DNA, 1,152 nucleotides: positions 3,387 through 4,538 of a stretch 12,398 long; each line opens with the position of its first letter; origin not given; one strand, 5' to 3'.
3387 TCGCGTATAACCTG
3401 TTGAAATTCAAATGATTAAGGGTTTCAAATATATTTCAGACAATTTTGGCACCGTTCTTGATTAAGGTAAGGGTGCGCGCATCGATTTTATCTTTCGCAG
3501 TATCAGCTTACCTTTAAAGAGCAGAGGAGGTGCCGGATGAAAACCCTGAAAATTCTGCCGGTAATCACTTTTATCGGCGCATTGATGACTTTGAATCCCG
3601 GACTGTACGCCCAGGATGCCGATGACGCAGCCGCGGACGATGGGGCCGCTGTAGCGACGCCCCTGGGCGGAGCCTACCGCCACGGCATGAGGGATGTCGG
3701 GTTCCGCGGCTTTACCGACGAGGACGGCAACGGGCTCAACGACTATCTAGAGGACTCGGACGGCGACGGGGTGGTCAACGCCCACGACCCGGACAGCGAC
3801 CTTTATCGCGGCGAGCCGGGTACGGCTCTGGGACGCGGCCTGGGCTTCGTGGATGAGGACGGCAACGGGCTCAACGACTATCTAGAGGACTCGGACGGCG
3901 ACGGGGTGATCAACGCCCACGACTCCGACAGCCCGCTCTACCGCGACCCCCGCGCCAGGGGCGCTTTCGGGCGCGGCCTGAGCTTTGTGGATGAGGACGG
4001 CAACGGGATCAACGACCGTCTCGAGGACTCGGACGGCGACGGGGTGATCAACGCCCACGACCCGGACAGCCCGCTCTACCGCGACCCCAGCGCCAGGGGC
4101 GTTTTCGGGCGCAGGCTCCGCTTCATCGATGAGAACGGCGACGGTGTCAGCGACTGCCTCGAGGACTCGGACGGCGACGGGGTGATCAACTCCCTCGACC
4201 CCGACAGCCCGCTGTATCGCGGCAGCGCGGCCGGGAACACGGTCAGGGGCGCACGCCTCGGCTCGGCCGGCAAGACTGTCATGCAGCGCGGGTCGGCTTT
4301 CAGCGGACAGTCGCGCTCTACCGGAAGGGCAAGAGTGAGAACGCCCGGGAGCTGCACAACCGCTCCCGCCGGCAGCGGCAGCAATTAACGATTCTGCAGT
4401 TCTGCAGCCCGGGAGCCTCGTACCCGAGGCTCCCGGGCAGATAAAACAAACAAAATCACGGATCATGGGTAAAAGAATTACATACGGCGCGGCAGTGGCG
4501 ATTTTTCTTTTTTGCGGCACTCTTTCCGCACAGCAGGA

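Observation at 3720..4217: Near-identical 135-138 bp in-frame tandem repeats inside a gene: likely length-variable locus and assembly hazard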

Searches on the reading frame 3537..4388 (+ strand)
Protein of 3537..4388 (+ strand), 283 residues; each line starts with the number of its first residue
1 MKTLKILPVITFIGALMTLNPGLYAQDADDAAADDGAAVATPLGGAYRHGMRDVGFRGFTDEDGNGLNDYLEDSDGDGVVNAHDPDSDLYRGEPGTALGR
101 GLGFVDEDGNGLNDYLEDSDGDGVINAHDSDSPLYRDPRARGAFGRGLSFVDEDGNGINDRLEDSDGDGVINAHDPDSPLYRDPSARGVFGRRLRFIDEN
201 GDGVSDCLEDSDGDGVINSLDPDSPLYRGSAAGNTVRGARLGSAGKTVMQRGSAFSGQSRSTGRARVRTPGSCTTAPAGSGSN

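Call 8: search_protein_families(library=pfam, proteins=[window:3537-4388:+], max_evalue=0.01)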
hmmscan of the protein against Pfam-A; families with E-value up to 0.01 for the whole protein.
window:3537-4388:+ (283 aa): 0 families

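Call 9: search_protein_families(library=ncbifam, proteins=[window:3537-4388:+], max_evalue=0.01)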
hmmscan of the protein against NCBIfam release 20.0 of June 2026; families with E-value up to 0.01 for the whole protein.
window:3537-4388:+ (283 aa): 0 families

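Call 10: search_protein_families(library=pfam, proteins=[window:3537-4388:+], max_evalue=10)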
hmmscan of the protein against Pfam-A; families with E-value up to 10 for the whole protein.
window:3537-4388:+ (283 aa): 3 families
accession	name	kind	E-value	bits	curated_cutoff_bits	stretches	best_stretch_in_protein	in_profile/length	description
PF18877.6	SSSPR-51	-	0.14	12.4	27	1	150-161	5-16/48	SSSPR-51 domain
PF11191.13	DUF2782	-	0.42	11.2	26.8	0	111-130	54-73/88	Protein of unknown function (DUF2782)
PF00404.24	Dockerin_1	-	3.2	8.5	22.9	1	209-221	2-14/57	Dockerin type I domain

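Call 11: find_homologous_proteins(query=window:3537-4388:+, max_evalue=0.001)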
Query window:3537-4388:+ (283 aa): 27 proteins with E <= 0.001 among 8000 candidates.
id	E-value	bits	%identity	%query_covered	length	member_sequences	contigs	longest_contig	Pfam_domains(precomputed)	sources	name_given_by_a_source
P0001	1.4e-180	617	100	100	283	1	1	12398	-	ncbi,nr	ncbi:MAG: hypothetical protein JXQ83_06765 [Candidatus Glassbacteria bacterium]|nr:hypothetical prot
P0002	2.4e-100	354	65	99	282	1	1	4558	-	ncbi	-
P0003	4.5e-82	294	60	95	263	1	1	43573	-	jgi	jgi:hypothetical protein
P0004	1.7e-72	262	62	67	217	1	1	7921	-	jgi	jgi:hypothetical protein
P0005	4.8e-67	245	49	81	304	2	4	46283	PF08201.17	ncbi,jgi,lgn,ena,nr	ncbi:MAG TPA: hypothetical protein VM123_00745 [archaeon]|nr:hypothetical protein [archaeon]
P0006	1.1e-57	214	57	73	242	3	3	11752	-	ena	-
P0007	1.8e-57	213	52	86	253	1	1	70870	-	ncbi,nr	ncbi:hypothetical protein LLH00_03460 [bacterium]|nr:hypothetical protein [bacterium]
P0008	4.0e-53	199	58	50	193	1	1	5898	-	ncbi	-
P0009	1.0e-47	181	57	66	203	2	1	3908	-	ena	-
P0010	2.5e-38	150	60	49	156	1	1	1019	-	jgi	jgi:hypothetical protein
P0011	1.6e-23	102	38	56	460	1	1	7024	-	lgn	-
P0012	1.2e-18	86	40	56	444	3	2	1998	-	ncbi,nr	ncbi:MAG: hypothetical protein SCI25_15910 [Desulfuromonadales bacterium]|nr:hypothetical protein [D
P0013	7.9e-17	80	33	77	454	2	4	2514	-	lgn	-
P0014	2.6e-16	78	31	64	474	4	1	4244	-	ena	-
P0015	3.7e-16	78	43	56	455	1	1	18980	-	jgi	-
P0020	3.8e-14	71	40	75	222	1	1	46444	-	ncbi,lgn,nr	ncbi:MAG: hypothetical protein JXQ65_15620 [Candidatus Marinimicrobia bacterium]|nr:hypothetical pro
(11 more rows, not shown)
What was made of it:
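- Checked: Homologous proteins also exist (call 11).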

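Call 17: find_encoding_contigs(protein=P0003, flank=6000, max_places=4)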
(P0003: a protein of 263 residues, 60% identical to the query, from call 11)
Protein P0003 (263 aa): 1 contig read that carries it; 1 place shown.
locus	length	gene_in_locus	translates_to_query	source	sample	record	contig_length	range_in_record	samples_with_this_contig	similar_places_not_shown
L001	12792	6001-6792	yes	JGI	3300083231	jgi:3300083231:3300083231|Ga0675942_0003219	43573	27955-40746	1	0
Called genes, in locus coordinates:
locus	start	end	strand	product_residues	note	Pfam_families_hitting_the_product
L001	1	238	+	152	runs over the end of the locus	PF01243:PNPOx_N, PF12900:Pyridox_ox_2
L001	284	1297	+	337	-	PF01208:URO-D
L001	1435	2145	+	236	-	PF01209:Ubie_methyltran, PF13489:Methyltransf_23 (weak), PF13847:Methyltransf_31 (weak), PF08241:Methyltransf_11, PF08242:Methyltransf_12, PF13649:Methyltransf_25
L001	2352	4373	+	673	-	PF00512:HisKA, PF02518:HATPase_c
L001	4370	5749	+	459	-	PF00072:Response_reg, PF00158:Sigma54_activat, PF14532:Sigma54_activ_2, PF00004:AAA (weak), PF07724:AAA_2 (weak), PF07728:AAA_5, PF25601:AAA_lid_14, PF02954:HTH_8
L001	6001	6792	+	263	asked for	-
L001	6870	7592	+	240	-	-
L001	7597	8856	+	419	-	-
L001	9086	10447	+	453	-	PF13435:Cytochrome_C554 (weak), PF03264:Cytochrom_NNT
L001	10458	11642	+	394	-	-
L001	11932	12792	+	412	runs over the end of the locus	-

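Call 18: find_encoding_contigs(protein=P0004, flank=6000, max_places=4)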
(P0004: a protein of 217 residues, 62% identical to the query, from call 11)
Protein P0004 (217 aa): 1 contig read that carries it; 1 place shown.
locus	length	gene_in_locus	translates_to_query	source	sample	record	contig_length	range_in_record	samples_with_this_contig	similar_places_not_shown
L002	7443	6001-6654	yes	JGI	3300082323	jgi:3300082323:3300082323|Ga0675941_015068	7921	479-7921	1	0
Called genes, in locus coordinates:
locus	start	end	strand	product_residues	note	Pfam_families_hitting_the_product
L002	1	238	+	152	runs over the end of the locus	PF01243:PNPOx_N, PF12900:Pyridox_ox_2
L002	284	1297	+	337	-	PF01208:URO-D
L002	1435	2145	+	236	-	PF01209:Ubie_methyltran, PF13489:Methyltransf_23 (weak), PF13847:Methyltransf_31 (weak), PF08241:Methyltransf_11, PF08242:Methyltransf_12, PF13649:Methyltransf_25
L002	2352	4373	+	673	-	PF00512:HisKA, PF02518:HATPase_c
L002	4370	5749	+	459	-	PF00072:Response_reg, PF00158:Sigma54_activat, PF14532:Sigma54_activ_2, PF00004:AAA (weak), PF07724:AAA_2 (weak), PF07728:AAA_5, PF25601:AAA_lid_14, PF02954:HTH_8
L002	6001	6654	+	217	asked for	-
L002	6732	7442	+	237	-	?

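Call 19: find_encoding_contigs(protein=P0002, flank=6000, max_places=4)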
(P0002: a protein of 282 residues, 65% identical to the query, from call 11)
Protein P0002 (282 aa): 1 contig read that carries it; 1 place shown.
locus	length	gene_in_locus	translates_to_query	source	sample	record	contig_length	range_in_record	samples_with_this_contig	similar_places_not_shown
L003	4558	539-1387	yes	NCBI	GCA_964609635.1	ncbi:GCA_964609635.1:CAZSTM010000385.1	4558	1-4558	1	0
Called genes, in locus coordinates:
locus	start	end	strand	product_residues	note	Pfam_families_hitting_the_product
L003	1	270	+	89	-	?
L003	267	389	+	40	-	-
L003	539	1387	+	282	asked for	-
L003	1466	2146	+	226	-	-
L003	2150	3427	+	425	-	-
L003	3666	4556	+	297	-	?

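Call 25: find_related_loci(query=A1, collection=metagenome_contigs, flank=6000)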
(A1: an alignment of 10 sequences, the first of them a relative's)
Query A1 (283 aa) in metagenome_contigs; peptide patterns used: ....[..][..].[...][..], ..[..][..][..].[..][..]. (x = any residue, [..] = any of these).
600 stretches matched a pattern (row limit reached: there are more); 164 encode a relative of the query (tblastn E <= 1e-3); the best 80 are kept; 80 distinct loci.
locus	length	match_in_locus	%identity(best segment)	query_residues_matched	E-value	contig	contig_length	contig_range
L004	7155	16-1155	62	1-232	1e-59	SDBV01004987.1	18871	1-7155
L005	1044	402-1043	44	21-239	6e-36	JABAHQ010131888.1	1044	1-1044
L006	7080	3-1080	52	57-268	2e-27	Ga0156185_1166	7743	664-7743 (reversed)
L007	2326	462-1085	37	1-265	1e-23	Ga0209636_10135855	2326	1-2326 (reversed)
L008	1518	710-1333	37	1-265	1e-23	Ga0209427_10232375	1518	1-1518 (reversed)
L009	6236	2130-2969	42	35-219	9e-23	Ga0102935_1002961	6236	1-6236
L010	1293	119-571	48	57-240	9e-23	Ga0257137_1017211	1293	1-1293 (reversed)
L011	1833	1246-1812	41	55-218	5e-22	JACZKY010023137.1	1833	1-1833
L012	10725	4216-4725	40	59-276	2e-21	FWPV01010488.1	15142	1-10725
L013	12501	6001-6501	44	56-269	2e-21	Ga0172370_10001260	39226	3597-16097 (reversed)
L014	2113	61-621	44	1-235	2e-21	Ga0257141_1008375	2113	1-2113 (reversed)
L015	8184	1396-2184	40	46-218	3e-21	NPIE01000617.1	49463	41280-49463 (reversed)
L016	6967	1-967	64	38-245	1e-20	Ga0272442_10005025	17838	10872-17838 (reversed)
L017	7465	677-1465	37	51-229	2e-20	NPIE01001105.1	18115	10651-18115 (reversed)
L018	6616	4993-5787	36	24-216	3e-20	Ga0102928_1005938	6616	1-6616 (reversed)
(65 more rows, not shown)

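Call 26: find_related_loci(query=A1, collection=genome_contigs, flank=6000)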
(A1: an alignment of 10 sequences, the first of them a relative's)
Query A1 (283 aa) in genome_contigs; peptide patterns used: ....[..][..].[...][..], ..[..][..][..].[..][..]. (x = any residue, [..] = any of these).
600 stretches matched a pattern (row limit reached: there are more); 159 encode a relative of the query (tblastn E <= 1e-3); the best 80 are kept; 80 distinct loci.
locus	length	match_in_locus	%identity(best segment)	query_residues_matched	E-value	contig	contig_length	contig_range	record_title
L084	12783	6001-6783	59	1-238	8e-69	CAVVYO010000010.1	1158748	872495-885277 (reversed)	MAG: Candidatus Glassbacteria bacterium isolate MFD03899.bin.2.138 genome assembly, contig: contig_40902, whole genome s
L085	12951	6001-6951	51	1-279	6e-57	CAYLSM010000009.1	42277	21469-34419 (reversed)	MAG TPA_asm: uncultured Gemmatimonadales bacterium isolate binchicken_co20_334 genome assembly, contig: NODE_2057_length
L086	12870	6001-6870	48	1-243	3e-49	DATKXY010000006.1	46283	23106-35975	MAG TPA_asm: archaeon isolate SMAG_U14205 k141_3790108, whole genome shotgun sequence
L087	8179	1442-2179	40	25-277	3e-31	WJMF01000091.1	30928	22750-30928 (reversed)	MAG: candidate division KSB1 bacterium isolate Bin_298 k141_854345, whole genome shotgun sequence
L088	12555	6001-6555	45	55-237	3e-30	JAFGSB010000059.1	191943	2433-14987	MAG: candidate division KSB1 bacterium isolate Zod_Metabat.863 k87_4581958, whole genome shotgun sequence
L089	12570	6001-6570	41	26-223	4e-28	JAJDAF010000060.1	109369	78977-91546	MAG: candidate division KSB1 bacterium isolate OFTM356 OFTM356_59, whole genome shotgun sequence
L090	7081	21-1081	67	50-236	3e-28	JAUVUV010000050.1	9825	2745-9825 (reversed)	MAG: Candidatus Glassbacteria bacterium isolate CSMAG_1147 CSMAG_1147_k127_7381062_length_9825_cov_48.0000, whole genome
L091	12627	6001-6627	44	39-256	5e-28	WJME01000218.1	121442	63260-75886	MAG: candidate division KSB1 bacterium isolate Bin_228 k141_3122533, whole genome shotgun sequence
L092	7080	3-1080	52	57-268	4e-27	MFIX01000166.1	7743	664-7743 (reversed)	MAG: Candidatus Glassbacteria bacterium RIFCSPLOWO2_12_FULL_58_11 rifcsplowo2_12_scaffold_38306, whole genome shotgun se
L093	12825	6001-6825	40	35-219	4e-26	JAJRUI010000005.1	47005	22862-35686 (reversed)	MAG: Deferrisomatales bacterium isolate Dive96_bin10.171 k141_258311, whole genome shotgun sequence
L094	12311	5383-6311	46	57-229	2e-25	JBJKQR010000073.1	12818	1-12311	MAG: Fidelibacterota bacterium isolate Bin_39 S1Ck127_193438_flag_0_multi_13.0000_len_12818, whole genome shotgun sequen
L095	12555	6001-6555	42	54-233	1e-24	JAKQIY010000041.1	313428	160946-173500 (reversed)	MAG: bacterium isolate USDV_maxbin.027 k141_40242, whole genome shotgun sequence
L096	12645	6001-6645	40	4-240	1e-24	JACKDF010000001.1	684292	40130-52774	MAG: Deferribacteres bacterium isolate HK-STAS-KSB1-2 HK-STAS-KSB1-2_1, whole genome shotgun sequence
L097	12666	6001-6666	37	1-223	3e-24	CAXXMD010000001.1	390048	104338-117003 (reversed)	MAG: bacterium isolate 34b47f7c-149a-4d63-8646-7cec6dbf5787 genome assembly, contig: contig_1, whole genome shotgun sequ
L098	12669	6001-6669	37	1-233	8e-24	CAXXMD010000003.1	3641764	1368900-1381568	MAG: bacterium isolate 34b47f7c-149a-4d63-8646-7cec6dbf5787 genome assembly, contig: contig_3, whole genome shotgun sequ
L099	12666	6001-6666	37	1-223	1e-23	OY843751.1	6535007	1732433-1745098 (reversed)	MAG: bacterium isolate b30a01c4-1b05-4824-9cfb-695b8dd4f705 genome assembly, chromosome: 1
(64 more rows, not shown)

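Call 30: search_solved_structures(query=window:3537-4388:+, max_evalue=10, show_alignments=3)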
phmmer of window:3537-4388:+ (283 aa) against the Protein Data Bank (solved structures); distinct sequences matched with E-value up to 10: 1.
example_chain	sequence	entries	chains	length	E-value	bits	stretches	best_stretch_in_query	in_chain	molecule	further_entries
6wvs_A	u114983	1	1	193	0.025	17.2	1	79-226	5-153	DeNovoTIM15 hyperstable de novo TIM barrel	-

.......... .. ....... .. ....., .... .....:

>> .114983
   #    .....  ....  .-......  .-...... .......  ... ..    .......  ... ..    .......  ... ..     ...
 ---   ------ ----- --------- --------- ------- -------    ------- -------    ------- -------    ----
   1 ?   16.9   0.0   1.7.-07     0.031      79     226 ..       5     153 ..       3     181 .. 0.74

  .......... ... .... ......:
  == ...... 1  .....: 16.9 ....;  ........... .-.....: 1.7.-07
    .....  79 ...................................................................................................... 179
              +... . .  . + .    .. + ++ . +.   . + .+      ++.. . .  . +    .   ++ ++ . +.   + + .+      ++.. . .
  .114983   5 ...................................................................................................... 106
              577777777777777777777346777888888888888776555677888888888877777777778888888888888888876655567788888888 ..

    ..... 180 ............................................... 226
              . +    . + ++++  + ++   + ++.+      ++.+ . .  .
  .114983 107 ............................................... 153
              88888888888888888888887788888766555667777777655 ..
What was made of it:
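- Tried and rejected: PDB sequence search with the whole protein gave only a spurious periodic match to a designed TIM barrel with a similar repeat length (call 30).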

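Call 40: predict_structure(alignment_id=A1)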
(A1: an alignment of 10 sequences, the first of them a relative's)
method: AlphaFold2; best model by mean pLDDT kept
length: 283 residues; sequences in the alignment: 10
mean_pLDDT: 48.6   pTM: 0.17
mean pLDDT of the five models: 48.6, 47.7, 46.9, 46.0, 40.9
residues with pLDDT >= 90: 0; 70-90: 0; 50-70: 152; < 50: 131
segments of 3 or more residues with pLDDT < 50: 19-59, 94-104, 139-150, 186-195, 229-283
pLDDT, mean of each block of 10 residues (from residue 1): 60 56 35 30 32 41 64 59 55 45 55 58 56 51 36 60 57 59 50 50 61 60 57 36 35 34 36 33 36
secondary structure, 60 per line:
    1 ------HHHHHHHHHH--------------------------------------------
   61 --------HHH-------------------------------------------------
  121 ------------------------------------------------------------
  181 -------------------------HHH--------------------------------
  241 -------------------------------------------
elements in order: H7-16
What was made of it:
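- Tried and rejected: AlphaFold2 on the full protein with a 10-sequence alignment was unusable (pLDDT 48.6, call 40).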

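Call 42: find_encoding_contigs(protein=P0001, flank=1000, max_places=5)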
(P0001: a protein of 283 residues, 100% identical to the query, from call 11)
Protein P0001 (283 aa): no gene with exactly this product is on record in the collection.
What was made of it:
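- Tried and rejected: Exact look-up of the window protein's contig found no record (call 42).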

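Call 47: list_cluster_members(proteins=[P0001, P0002, P0020])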
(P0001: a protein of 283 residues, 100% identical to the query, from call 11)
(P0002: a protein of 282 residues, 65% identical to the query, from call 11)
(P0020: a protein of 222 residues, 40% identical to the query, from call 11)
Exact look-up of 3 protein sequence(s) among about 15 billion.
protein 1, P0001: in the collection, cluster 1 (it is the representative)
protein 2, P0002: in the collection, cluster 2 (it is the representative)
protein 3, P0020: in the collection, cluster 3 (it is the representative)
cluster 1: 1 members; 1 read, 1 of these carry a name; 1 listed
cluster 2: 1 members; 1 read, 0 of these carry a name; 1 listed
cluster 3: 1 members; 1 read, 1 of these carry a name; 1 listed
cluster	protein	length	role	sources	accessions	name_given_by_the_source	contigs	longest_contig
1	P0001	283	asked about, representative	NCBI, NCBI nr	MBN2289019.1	MAG: hypothetical protein JXQ83_06765 [Candidatus Glassbacteria bacterium] | hypothetical protein [Candidatus Glassbacteria bacterium]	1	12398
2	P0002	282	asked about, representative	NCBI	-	-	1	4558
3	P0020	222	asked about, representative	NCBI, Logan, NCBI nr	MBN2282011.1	MAG: hypothetical protein JXQ65_15620 [Candidatus Marinimicrobia bacterium] | hypothetical protein [Candidatus Neomarinimicrobiota bacterium]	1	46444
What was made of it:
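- Tried and rejected: Its 90% cluster has a single member (call 47).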

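Call 48: find_homologous_proteins(query=A1, max_evalue=0.00001)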
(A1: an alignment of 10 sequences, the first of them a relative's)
Query A1 (10 sequences) (283 aa, profile of the alignment): 144 proteins with E <= 0.00001 among 8000 candidates; the best 120 are listed.
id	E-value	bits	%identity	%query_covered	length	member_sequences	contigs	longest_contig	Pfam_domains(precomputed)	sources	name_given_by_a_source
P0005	3.7e-144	497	49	81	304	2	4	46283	PF08201.17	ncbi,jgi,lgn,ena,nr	ncbi:MAG TPA: hypothetical protein VM123_00745 [archaeon]|nr:hypothetical protein [archaeon]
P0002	3.1e-118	412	65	99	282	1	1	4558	-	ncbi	-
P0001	1.7e-114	400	100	100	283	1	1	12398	-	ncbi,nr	ncbi:MAG: hypothetical protein JXQ83_06765 [Candidatus Glassbacteria bacterium]|nr:hypothetical prot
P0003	1.3e-110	387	60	95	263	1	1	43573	-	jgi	jgi:hypothetical protein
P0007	6.8e-107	375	52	86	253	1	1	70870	-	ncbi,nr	ncbi:hypothetical protein LLH00_03460 [bacterium]|nr:hypothetical protein [bacterium]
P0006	8.8e-102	358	57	73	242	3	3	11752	-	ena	-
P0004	3.8e-80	287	62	67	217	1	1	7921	-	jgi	jgi:hypothetical protein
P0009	2.4e-77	278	57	66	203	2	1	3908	-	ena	-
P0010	1.3e-59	220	60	49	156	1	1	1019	-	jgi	jgi:hypothetical protein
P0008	7.7e-57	211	58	50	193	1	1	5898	-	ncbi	-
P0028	3.0e-49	186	39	66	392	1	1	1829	-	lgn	-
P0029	3.1e-46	176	76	32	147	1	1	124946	-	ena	-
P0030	2.6e-42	163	69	31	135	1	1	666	-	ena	-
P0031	3.1e-42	163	39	67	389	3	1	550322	-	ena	-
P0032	3.9e-42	162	40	68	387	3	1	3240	-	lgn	-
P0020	1.4e-23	102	40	75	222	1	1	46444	-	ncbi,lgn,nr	ncbi:MAG: hypothetical protein JXQ65_15620 [Candidatus Marinimicrobia bacterium]|nr:hypothetical pro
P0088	7.5e-14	70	45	40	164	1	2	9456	PF27309.1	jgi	jgi:hypothetical protein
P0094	1.5e-12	66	36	37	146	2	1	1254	PF27309.1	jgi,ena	-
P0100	1.3e-11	62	36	58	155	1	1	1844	PF27309.1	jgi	jgi:hypothetical protein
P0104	2.4e-10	58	32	56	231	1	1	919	PF27309.1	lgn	-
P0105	2.6e-10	58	29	53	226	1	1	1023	PF27309.1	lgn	-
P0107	6.5e-10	57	33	57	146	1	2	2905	PF27309.1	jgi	jgi:hypothetical protein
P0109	1.5e-9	56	32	58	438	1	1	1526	PF18962.8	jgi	jgi:hypothetical protein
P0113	2.9e-9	55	26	74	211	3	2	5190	PF27309.1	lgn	-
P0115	6.7e-9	54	46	34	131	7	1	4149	PF27309.1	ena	-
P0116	2.2e-8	52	44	37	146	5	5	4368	PF27309.1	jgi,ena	jgi:hypothetical protein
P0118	2.9e-8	51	39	22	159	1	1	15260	PF27309.1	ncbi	-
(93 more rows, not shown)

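Call 49: search_protein_families(library=pfam, proteins=[P0088, P0094, P0100, P0116, P0005, P0109], max_evalue=1)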
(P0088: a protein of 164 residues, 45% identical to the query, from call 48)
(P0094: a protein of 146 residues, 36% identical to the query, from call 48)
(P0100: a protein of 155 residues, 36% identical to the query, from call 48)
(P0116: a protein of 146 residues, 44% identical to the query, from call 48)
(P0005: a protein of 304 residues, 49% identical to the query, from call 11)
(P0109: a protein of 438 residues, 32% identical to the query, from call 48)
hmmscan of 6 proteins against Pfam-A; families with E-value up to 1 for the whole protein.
P0088 (164 aa): 4 families
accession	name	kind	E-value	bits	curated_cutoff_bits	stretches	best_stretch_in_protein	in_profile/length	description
PF22807.2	TrAA12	-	0.037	12.8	30.9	1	96-145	387-437/463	TrAA12-like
PF09329.16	zf-primase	-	0.11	12.7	28.8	0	53-81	8-34/46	Primase zinc finger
PF25787.1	HTH_SB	-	0.17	12.1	43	0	76-89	14-27/53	Sleeping Beauty transposase HTH domain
PF18113.7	Rbx_binding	-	0.2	11.9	22.1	0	45-62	32-49/71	Rubredoxin binding C-terminal domain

P0094 (146 aa): 1 family
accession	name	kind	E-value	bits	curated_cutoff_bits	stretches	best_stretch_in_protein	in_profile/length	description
PF00036.39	EF-hand_1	-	0.12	12.4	25.4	0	50-59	9-18/29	EF hand domain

P0100 (155 aa): 0 families

P0116 (146 aa): 1 family
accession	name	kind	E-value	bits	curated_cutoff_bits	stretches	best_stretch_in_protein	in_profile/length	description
PF18400.7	Thioredoxin_12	-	0.26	11.6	26.1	0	55-73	95-112/190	Thioredoxin-like domain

P0005 (304 aa): 2 families
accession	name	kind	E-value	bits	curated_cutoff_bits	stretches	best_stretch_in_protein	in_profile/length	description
PF08201.16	BssC_TutF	-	1.5e-05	25.3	25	0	111-133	18-40/56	BssC/TutF protein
PF12680.13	SnoaL_2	-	0.19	12.8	27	0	155-185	6-36/102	SnoaL-like domain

P0109 (438 aa): 2 families
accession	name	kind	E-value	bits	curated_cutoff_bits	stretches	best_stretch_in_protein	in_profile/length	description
PF18962.6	Por_Secre_tail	-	7.5e-06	26.6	27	1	376-430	17-70/75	Secretion system C-terminal sorting domain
PF05642.16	Sporozoite_P67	-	0.024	13.2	28.9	1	229-280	274-326/727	Sporozoite P67 surface antigen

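Call 70: search_protein_representatives(protein=window:3537-4388:+)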
Query: 283 residues. Proteins with E-value up to 0.001 (for the whole library): 215; up to 1e-10: 45; up to 1e-30: 5. The best 150 are listed.
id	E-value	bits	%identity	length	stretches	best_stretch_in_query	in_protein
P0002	7.5e-101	353.8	66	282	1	1-280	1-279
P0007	5.7e-58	213.0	57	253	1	9-257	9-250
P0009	3.3e-48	181.0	59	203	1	7-191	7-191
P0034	3.4e-34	135.0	62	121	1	163-279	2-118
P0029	7.6e-32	127.3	69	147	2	98-190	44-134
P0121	8.2e-28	114.1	47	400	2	47-246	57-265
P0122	1.5e-27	113.2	45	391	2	50-193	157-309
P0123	2.8e-23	99.2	45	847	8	58-216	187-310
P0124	3.2e-23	99.0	51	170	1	56-189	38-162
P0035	4.7e-23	98.4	49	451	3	55-216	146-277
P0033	4.8e-23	98.4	52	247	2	46-188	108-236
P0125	2.0e-22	96.4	48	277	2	48-137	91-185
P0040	1.8e-19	86.7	69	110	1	116-189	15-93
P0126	1.9e-19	86.6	56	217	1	145-239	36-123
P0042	8.5e-19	84.5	44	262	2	69-203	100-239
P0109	1.9e-07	47.2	44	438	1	98-194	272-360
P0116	4.4e-05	39.5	60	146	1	57-161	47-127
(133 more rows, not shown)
